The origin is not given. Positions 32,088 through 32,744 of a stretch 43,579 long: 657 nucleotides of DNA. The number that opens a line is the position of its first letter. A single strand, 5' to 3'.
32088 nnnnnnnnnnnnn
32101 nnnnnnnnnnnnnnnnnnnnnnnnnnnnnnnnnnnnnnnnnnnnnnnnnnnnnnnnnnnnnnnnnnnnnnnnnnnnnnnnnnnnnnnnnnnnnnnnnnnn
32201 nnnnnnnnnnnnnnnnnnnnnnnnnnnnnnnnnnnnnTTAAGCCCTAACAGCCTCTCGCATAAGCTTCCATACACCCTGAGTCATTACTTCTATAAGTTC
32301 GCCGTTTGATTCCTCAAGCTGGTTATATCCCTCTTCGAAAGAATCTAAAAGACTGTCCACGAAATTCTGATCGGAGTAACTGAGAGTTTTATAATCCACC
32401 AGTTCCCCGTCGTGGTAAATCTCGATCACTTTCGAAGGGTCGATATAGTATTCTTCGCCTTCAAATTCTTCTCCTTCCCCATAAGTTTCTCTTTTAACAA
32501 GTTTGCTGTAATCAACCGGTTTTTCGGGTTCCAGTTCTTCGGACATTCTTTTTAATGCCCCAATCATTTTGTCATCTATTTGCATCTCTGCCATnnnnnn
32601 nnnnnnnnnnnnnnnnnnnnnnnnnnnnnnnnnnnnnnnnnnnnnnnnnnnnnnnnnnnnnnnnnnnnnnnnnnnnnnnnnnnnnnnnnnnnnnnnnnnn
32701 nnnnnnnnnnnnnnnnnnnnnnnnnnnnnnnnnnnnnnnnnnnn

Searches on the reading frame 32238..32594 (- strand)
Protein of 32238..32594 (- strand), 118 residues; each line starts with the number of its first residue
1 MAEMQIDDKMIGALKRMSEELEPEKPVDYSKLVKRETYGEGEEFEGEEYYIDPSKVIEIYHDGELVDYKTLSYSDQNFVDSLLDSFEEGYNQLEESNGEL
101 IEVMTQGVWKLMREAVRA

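Call 7: search_protein_families(library=pfam, proteins=[window:32238-32594:-], max_evalue=0.01)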
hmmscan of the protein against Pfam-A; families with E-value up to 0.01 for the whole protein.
window:32238-32594:- (118 aa): 0 families

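Call 32: search_protein_families(library=phrogs, proteins=[window:32238-32594:-], max_evalue=0.01)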
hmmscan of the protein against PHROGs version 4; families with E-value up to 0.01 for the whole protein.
window:32238-32594:- (118 aa): 0 families

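Call 61: search_protein_families(library=padloc, proteins=[window:32238-32594:-], max_evalue=0.01)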
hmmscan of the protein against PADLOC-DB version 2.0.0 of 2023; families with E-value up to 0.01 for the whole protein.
window:32238-32594:- (118 aa): 0 families

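Call 62: search_protein_families(library=ncbifam, proteins=[window:32238-32594:-], max_evalue=0.01)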
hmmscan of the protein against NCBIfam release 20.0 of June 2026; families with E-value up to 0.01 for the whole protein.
window:32238-32594:- (118 aa): 1 family
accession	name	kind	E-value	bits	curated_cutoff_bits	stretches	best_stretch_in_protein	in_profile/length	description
NF033946.1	AcrIIA4_fam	subfamily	0.0056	16.7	40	1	58-108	30-80/86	AcrIIA4 family anti-CRISPR protein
